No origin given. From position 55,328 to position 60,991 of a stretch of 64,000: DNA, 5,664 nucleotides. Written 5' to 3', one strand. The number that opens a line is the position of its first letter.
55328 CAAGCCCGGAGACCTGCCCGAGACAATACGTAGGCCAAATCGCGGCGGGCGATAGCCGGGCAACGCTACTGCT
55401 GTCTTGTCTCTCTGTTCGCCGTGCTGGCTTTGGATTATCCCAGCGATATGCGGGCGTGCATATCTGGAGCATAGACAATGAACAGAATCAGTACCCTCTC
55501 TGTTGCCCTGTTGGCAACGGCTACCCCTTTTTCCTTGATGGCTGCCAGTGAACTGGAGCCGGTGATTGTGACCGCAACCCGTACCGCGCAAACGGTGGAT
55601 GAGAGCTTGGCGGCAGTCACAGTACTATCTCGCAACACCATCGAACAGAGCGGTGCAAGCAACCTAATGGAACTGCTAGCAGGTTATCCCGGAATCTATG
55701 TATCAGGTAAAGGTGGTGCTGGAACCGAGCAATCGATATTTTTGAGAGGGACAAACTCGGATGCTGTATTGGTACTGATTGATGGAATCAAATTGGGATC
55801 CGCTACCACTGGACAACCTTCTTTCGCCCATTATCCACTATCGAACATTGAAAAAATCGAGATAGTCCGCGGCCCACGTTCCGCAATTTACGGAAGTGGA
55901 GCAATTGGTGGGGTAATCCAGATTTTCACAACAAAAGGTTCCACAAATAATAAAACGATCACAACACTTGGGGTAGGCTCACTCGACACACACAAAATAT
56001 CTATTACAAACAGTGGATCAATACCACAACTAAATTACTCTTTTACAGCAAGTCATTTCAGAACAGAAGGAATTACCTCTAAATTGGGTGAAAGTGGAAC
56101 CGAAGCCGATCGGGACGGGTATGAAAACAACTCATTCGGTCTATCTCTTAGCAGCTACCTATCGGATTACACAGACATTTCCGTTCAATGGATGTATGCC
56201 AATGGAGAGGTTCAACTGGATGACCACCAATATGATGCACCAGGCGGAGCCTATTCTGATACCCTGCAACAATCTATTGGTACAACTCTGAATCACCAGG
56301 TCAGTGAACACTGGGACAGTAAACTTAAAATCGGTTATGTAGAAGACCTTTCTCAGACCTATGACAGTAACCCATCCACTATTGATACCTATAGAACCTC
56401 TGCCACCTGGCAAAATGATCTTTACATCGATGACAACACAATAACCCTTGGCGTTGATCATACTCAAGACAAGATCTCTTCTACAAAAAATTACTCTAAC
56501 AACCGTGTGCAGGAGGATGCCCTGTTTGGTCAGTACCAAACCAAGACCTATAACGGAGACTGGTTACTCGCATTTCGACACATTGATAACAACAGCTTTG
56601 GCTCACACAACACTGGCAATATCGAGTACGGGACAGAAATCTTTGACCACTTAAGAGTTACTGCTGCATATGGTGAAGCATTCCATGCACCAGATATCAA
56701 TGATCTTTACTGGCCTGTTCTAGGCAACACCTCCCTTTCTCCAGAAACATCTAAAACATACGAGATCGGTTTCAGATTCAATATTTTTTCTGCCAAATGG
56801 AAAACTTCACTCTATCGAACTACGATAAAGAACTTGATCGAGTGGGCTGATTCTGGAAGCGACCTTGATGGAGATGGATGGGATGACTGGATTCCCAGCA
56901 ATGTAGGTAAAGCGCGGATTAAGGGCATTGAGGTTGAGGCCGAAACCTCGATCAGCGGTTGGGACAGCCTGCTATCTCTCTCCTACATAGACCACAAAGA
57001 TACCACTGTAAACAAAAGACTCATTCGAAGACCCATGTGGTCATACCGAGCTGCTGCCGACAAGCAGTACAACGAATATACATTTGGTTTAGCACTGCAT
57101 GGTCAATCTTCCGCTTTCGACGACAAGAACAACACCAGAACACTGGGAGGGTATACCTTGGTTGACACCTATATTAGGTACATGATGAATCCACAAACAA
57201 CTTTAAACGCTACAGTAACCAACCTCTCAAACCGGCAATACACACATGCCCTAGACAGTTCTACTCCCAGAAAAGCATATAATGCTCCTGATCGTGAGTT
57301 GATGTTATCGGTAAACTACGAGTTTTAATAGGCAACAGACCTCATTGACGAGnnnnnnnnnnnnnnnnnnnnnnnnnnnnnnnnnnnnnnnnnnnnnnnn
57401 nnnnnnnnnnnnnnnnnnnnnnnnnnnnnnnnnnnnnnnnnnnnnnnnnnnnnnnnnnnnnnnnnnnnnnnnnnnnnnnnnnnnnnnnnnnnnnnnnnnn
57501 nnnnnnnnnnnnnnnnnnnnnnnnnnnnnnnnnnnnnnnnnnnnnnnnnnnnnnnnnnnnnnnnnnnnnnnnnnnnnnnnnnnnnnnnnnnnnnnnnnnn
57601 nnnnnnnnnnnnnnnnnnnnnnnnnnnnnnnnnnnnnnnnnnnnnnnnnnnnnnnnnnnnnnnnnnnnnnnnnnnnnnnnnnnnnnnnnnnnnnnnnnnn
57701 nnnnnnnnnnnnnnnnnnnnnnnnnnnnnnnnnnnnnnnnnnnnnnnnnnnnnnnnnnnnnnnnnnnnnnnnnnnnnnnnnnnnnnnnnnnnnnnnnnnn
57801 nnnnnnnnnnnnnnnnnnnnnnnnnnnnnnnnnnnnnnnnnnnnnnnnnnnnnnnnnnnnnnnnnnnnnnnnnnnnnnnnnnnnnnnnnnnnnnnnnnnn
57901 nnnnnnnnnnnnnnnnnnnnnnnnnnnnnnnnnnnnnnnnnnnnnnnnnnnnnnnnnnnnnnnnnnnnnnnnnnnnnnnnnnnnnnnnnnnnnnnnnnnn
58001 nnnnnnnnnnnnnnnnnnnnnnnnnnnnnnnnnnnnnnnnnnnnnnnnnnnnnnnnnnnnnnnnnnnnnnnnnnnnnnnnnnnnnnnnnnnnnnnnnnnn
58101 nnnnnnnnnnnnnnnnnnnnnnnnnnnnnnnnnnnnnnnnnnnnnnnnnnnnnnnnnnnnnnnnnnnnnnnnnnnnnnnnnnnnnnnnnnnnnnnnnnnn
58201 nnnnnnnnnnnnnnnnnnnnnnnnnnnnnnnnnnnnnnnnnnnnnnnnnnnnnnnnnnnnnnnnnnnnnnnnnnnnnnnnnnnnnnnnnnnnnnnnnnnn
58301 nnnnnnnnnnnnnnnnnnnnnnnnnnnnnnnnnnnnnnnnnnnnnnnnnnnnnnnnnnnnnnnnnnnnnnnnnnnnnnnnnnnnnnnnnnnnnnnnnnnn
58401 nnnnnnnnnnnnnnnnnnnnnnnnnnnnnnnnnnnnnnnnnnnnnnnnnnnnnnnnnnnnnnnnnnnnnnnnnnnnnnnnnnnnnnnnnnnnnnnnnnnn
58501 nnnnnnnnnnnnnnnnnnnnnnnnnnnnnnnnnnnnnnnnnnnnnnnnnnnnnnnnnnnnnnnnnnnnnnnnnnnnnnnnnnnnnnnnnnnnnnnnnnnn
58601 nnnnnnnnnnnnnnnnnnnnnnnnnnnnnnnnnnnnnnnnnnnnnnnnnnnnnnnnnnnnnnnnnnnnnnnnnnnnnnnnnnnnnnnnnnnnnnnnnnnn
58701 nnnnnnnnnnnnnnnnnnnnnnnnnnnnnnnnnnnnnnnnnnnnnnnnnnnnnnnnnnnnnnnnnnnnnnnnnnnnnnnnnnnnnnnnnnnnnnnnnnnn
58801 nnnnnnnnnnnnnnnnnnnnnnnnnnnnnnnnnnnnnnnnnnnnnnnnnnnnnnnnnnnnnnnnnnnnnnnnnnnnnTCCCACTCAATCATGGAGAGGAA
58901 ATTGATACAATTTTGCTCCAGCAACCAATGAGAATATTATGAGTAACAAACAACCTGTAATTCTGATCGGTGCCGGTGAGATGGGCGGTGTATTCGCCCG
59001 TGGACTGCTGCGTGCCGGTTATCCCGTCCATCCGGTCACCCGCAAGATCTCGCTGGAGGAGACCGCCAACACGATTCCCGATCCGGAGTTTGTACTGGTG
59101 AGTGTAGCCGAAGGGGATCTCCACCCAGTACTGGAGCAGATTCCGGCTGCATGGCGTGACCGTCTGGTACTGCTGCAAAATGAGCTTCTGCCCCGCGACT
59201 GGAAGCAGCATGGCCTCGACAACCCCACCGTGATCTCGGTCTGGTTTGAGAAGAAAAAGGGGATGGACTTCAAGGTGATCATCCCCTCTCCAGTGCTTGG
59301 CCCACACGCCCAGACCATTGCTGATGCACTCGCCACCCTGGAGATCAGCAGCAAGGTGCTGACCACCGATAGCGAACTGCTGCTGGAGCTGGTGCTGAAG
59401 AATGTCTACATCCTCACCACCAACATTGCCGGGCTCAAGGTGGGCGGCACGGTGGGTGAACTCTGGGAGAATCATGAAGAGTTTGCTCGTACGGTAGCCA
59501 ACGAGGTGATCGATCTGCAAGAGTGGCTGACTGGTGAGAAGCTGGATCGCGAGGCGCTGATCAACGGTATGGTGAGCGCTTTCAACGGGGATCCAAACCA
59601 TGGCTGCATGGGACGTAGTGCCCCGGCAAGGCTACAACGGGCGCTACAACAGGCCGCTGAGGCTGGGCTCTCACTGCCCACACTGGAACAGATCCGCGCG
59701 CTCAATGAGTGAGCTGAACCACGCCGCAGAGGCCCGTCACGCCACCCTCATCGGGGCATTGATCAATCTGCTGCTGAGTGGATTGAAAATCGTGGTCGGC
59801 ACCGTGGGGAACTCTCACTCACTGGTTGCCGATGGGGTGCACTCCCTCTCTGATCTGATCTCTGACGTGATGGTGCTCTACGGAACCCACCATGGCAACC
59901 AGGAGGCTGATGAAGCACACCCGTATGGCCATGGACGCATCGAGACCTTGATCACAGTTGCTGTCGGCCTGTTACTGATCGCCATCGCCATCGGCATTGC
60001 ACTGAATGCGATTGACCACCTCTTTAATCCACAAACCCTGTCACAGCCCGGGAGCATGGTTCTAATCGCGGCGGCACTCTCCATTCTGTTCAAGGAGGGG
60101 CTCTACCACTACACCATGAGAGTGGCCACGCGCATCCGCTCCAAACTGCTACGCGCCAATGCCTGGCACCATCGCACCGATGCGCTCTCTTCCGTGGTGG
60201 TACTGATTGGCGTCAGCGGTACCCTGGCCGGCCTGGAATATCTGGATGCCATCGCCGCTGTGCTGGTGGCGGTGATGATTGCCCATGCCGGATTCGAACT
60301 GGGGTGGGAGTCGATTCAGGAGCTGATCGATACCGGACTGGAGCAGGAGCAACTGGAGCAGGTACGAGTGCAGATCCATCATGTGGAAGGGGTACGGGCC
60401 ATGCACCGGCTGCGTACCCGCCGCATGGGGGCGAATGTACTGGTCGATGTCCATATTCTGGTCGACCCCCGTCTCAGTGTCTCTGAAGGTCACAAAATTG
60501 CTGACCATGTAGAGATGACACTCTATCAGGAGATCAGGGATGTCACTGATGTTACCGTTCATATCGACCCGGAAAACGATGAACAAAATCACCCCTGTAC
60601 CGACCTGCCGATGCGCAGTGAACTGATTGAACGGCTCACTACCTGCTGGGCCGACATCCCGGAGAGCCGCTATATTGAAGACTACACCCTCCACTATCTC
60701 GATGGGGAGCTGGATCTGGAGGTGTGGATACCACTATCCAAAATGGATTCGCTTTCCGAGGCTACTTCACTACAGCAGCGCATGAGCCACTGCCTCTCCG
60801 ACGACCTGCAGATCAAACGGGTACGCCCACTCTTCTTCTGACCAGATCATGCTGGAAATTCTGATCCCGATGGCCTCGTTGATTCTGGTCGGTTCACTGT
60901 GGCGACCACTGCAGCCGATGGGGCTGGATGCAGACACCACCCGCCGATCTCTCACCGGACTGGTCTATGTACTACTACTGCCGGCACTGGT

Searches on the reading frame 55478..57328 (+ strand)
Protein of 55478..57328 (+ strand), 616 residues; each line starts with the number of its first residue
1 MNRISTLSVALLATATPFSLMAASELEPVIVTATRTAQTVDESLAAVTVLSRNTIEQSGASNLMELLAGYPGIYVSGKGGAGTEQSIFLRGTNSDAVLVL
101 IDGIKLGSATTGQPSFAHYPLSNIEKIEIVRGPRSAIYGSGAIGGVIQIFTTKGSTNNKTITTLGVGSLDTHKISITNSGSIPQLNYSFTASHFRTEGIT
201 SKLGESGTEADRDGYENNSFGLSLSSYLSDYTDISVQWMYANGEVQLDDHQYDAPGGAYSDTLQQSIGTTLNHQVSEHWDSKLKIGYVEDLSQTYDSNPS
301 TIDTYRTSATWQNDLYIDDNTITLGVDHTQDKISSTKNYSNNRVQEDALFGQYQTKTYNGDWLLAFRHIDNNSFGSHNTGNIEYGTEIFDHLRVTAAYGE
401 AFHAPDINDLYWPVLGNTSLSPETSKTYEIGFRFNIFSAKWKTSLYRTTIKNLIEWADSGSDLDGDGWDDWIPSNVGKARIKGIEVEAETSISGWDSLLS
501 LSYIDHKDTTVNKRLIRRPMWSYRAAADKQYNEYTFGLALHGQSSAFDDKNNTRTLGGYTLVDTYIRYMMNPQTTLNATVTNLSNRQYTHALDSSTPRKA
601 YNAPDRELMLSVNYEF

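Call 13: find_encoding_contigs(protein=window:55478-57328:+, flank=10000, max_places=1)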
Protein window:55478-57328:+ (616 aa): 20 contigs read that carry it; 1 place shown.
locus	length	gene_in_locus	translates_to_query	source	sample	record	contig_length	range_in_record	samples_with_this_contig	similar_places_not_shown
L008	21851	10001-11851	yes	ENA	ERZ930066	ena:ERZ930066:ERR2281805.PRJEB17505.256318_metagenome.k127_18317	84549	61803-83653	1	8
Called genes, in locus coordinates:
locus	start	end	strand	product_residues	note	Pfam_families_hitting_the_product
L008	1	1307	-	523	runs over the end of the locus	PF00072:Response_reg, PF13487:HD_5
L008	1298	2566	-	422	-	PF00072:Response_reg, PF13188:PAS_8 (faint), PF00989:PAS, PF08447:PAS_3, PF13426:PAS_9, PF02518:HATPase_c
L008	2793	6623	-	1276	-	PF12447:DUF3683, PF01565:FAD_binding_4, PF02913:FAD-oxidase_C, PF13183:Fer4_8, PF02754:CCG (weak), PF11880:DUF3400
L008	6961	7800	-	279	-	PF01497:Peripla_BP_2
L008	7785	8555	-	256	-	PF02463:SMC_N, PF00005:ABC_tran, PF13304:AAA_21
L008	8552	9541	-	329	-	PF01032:FecCD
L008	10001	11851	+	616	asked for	PF07715:Plug, PF00593:TonB_dep_Rec_b-barrel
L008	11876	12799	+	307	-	PF03544:TonB_C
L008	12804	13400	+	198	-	PF12557:Co_AT_N (weak), PF02572:CobA_CobO_BtuR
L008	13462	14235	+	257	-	-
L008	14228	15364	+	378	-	PF01545:Cation_efflux, PF16916:ZT_dimer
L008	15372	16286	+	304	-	PF03547:Mem_trans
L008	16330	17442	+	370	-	PF03480:DctP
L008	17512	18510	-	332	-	PF13098:Thioredoxin_2, PF13899:Thioredoxin_7 (faint), PF13728:TraF (faint), PF13098:Thioredoxin_2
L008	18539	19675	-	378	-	-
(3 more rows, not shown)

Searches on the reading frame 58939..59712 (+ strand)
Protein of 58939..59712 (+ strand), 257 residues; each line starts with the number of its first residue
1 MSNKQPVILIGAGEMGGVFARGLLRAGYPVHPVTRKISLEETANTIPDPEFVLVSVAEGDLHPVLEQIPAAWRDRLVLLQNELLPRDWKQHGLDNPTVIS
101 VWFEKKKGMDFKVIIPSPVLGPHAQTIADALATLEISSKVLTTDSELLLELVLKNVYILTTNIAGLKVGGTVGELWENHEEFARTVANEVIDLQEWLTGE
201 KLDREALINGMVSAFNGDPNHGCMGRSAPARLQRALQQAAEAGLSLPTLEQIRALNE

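Call 16: search_protein_families(library=ncbifam, proteins=[window:58939-59712:+], max_evalue=0.001)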
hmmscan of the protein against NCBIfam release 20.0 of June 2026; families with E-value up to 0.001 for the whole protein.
window:58939-59712:+ (257 aa): 2 families
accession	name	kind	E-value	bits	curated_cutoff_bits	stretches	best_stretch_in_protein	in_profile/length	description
TIGR00745.1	apbA_panE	subfamily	1.5e-05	24.5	141.35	0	8-43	3-38/305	2-dehydropantoate 2-reductase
NF008400.0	PRK11199.1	equivalog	0.00061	18.8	273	1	5-70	100-164/374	bifunctional chorismate mutase/prephenate dehydrogenase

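Call 71: search_protein_families(library=pfam, proteins=[window:58939-59712:+], max_evalue=0.001)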
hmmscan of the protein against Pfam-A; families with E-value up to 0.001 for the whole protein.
window:58939-59712:+ (257 aa): 2 families
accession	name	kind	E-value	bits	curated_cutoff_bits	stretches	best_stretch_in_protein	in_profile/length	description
PF02558.23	ApbA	-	0.00048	20.2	22.2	0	8-40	2-34/150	Ketopantoate reductase PanE/ApbA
PF03807.23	F420_oxidored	-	0.00067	20.6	21.6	0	8-36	3-33/94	NADP oxidoreductase coenzyme F420-dependent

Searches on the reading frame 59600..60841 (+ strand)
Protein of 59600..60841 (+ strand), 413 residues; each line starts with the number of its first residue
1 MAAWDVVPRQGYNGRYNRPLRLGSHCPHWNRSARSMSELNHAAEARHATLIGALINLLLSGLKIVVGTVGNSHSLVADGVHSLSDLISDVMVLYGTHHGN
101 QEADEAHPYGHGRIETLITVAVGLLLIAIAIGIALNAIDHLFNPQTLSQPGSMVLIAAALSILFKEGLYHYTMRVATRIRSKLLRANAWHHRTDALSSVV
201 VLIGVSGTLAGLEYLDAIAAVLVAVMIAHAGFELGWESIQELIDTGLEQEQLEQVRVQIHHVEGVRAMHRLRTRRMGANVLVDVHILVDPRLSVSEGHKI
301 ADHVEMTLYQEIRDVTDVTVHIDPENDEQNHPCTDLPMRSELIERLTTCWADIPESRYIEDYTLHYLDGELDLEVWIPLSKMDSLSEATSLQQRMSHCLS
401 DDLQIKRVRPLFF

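Call 16: search_protein_families(library=ncbifam, proteins=[window:59600-60841:+], max_evalue=0.001)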
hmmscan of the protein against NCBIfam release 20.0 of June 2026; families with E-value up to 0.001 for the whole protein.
window:59600-60841:+ (413 aa): 10 families
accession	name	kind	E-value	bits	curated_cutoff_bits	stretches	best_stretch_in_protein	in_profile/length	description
TIGR01297.1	CDF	superfamily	1.2e-74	251.1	82.35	1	46-326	2-284/285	cation diffusion facilitator family transporter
NF033615.1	CDF_MamM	equivalog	2.2e-62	210.9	350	1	46-324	9-288/290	magnetosome biogenesis CDF transporter MamM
NF033616.1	CDF_MamB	equivalog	1.7e-59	201.6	350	1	51-324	11-283/284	magnetosome biogenesis CDF transporter MamB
NF050169.1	CatEfflxFieF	equivalog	4.1e-44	150.9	420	1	48-324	7-281/282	cation efflux pump FieF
NF052621.1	MngEfTpMntE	equivalog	5.4e-44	150.8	500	1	49-330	6-287/293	manganese efflux transporter MntE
NF007064.0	PRK09509.1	equivalog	9.1e-43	146.3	447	1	46-325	10-287/300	CDF family cation-efflux transporter FieF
NF040994.1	MamV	equivalog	3.5e-37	128.2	500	1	59-326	24-289/319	CDF transporter MamV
NF052602.1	Zn_efflux_Cdf31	equivalog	9.4e-34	117.1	460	1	43-330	4-295/299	CDF family zinc efflux transporter Cdf31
NF002923.0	PRK03557.1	equivalog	2.8e-17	63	408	1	50-292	22-263/313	CDF family zinc transporter ZitB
NF033827.1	CDF_efflux_DmeF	equivalog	9.4e-13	48.2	250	2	40-152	10-122/309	CDF family Co(II)/Ni(II) efflux transporter DmeF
